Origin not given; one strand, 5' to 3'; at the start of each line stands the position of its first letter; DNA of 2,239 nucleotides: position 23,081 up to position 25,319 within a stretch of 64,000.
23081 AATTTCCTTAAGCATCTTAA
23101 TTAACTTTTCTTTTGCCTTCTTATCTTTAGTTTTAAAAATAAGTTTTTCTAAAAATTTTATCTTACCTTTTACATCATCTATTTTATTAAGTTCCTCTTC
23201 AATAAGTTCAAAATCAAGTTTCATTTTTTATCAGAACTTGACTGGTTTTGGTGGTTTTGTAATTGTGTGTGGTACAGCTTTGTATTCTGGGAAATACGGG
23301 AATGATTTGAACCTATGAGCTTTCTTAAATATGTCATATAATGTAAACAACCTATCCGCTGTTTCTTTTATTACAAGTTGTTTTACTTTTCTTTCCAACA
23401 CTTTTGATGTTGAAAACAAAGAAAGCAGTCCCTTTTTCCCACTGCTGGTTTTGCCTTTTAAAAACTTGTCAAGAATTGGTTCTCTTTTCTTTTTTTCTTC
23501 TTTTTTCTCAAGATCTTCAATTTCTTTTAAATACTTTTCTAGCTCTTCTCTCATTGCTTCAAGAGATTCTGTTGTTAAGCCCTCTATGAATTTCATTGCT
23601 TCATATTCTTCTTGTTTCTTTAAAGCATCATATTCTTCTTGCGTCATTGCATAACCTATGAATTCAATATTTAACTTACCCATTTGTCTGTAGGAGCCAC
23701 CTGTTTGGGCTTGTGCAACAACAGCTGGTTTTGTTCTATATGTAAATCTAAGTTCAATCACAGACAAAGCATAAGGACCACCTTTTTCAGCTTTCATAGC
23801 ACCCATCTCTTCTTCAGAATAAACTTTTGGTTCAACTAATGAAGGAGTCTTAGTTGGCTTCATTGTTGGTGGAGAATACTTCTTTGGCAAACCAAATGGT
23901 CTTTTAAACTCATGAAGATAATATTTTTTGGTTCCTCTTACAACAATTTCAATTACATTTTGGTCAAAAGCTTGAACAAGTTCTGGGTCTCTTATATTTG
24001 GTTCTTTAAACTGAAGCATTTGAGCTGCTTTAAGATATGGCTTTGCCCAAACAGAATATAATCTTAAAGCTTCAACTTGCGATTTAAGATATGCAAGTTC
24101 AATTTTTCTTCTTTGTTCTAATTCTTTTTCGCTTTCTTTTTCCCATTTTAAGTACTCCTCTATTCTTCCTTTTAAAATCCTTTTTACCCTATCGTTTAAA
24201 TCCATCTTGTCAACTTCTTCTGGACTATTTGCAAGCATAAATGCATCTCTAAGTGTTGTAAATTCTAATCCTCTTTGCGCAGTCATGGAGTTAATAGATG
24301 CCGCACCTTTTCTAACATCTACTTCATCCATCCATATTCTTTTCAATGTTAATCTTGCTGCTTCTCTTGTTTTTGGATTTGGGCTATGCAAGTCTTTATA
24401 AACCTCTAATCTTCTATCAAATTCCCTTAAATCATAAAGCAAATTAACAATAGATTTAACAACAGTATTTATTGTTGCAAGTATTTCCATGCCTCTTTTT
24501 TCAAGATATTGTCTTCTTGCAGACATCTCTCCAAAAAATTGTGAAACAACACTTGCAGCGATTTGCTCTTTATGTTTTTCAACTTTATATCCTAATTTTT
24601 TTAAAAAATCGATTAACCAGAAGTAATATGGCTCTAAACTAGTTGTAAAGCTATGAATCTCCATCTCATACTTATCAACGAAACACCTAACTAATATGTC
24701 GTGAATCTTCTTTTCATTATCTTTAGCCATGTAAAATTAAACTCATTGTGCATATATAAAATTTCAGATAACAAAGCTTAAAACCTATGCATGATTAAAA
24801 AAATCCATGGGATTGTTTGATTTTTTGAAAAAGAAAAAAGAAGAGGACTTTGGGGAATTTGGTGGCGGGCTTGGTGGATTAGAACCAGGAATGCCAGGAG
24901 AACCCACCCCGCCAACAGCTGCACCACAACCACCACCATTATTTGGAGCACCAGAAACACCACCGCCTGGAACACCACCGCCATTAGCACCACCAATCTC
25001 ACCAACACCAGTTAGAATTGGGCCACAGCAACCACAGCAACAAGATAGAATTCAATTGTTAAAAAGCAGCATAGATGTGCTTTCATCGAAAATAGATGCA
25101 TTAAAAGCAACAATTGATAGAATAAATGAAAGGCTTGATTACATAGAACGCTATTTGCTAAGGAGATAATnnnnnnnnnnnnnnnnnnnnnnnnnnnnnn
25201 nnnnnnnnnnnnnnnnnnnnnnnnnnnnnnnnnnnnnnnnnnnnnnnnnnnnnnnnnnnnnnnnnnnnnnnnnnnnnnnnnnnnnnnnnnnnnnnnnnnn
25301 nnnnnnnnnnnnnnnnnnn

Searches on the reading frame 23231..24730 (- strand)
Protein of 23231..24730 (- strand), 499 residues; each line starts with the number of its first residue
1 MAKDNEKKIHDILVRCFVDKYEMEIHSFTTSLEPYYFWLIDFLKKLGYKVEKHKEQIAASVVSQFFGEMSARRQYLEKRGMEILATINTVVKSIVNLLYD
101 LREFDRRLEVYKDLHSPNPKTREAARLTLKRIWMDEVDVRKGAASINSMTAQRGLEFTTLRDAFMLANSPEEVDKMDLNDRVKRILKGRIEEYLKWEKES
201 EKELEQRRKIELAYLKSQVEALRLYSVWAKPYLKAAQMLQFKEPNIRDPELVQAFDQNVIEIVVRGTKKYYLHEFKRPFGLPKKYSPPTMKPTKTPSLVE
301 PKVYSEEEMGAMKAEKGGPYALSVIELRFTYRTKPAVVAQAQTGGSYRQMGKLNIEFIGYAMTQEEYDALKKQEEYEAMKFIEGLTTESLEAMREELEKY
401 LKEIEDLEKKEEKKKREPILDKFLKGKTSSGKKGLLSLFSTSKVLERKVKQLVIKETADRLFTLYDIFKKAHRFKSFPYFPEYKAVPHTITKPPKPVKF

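Call 3: search_protein_families(library=pfam, proteins=[window:23231-24730:-], max_evalue=1)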
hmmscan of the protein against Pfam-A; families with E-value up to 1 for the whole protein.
window:23231-24730:- (499 aa): 3 families
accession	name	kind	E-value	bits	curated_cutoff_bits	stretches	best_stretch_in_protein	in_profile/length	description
PF06148.17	COG2_N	-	0.044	14.3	24.3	0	374-405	11-43/75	COG2 N-terminal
PF24243.1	Phage_tail_C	-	0.25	11.2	23.7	1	361-370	5-14/26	Phage tail tip domain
PF20750.3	PAP_NTPase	-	0.47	10.8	27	0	391-422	16-47/194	Poly(A) polymerase nucleotidyltransferase domain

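Call 8: search_protein_families(library=ncbifam, proteins=[window:23231-24730:-], max_evalue=0.1)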
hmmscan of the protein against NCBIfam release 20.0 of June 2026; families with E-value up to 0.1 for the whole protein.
window:23231-24730:- (499 aa): 0 families

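Call 66: search_protein_families(library=padloc, proteins=[window:23231-24730:-], max_evalue=0.01)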
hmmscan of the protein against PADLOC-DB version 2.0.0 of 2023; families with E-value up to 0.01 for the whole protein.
window:23231-24730:- (499 aa): 0 families

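Call 67: search_protein_families(library=phrogs, proteins=[window:23231-24730:-], max_evalue=0.01)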
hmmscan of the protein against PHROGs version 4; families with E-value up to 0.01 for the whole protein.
window:23231-24730:- (499 aa): 0 families

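Call 113: search_solved_structures(query=window:23231-24730:-, max_evalue=1)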
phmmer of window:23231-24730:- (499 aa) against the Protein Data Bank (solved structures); distinct sequences matched with E-value up to 1: 4.
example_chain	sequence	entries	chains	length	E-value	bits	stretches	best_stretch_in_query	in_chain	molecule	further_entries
5vkw_A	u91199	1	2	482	0.4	13.1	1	384-472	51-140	Adenylosuccinate lyase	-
1xmc_A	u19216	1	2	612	0.53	12.7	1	370-427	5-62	Peroxisomal carnitine O-octanoyltransferase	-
1xl7_A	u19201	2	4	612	0.53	12.7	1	370-427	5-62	Peroxisomal carnitine O-octanoyltransferase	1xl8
1xmd_A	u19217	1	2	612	0.53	12.7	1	370-427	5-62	Peroxisomal carnitine O-octanoyltransferase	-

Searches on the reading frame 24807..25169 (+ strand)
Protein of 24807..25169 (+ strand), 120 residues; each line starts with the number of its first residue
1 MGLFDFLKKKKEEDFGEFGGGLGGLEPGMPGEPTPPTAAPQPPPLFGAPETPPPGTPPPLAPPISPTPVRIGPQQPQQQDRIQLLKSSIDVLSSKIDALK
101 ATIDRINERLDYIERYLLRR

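Call 3: search_protein_families(library=pfam, proteins=[window:24807-25169:+], max_evalue=1)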
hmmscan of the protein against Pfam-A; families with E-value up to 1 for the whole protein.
window:24807-25169:+ (120 aa): 5 families
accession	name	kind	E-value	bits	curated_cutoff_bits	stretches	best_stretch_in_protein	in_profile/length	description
PF04977.20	DivIC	-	0.02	15.1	28.9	1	77-116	21-60/80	Septum formation initiator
PF01519.22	DUF16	-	0.19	12.7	40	1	74-114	49-89/104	Protein of unknown function DUF16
PF05377.16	FlaC_arch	-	0.19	12.6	27.8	1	81-115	1-35/55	Flagella accessory protein C (FlaC)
PF13600.11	DUF4140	-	0.24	12.3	27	1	70-112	55-97/98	N-terminal domain of unknown function (DUF4140)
PF19233.4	DUF5886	-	0.26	12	36.5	1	79-114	81-117/135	Family of unknown function (DUF5886)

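Call 8: search_protein_families(library=ncbifam, proteins=[window:24807-25169:+], max_evalue=0.1)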
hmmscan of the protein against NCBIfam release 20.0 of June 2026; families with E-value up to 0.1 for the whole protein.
window:24807-25169:+ (120 aa): 1 family
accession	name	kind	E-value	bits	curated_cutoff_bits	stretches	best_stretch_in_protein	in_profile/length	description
NF041849.1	trans_regNmlR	equivalog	0.017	15.2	175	1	77-113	76-112/117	stress response transcriptional regulator NmlR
